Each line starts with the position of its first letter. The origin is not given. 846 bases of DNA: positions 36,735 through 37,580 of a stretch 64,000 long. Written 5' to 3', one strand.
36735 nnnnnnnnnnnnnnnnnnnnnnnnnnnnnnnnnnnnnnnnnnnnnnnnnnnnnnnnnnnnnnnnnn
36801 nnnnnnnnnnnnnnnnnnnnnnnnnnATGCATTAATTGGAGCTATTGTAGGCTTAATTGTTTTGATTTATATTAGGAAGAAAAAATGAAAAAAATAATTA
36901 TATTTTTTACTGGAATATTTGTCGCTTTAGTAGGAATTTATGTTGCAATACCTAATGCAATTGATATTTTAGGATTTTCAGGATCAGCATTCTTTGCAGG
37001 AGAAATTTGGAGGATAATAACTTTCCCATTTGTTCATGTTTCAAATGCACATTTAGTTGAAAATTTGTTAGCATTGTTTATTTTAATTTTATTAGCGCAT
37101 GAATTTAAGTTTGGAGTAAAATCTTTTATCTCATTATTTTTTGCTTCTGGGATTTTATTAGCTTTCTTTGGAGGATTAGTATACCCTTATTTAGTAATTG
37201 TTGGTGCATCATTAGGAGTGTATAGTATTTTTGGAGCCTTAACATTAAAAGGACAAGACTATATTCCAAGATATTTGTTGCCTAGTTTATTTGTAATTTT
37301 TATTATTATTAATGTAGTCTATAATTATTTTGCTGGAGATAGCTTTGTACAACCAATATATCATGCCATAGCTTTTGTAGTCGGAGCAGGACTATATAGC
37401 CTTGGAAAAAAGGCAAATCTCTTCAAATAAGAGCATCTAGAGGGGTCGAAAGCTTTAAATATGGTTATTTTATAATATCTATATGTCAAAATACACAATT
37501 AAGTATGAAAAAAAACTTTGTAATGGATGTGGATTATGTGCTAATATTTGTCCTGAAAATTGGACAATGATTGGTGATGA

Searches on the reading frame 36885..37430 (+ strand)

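Call 69: search_protein_families(library=pfam, proteins=[window:36885-37430:+], max_evalue=0.1)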
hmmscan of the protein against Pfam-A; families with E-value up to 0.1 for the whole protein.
window:36885-37430:+ (181 aa): 1 family
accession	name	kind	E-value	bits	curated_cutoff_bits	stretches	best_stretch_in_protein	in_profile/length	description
PF01694.28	Rhomboid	-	7.6e-14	52.6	22.6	1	39-169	2-135/143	Rhomboid domain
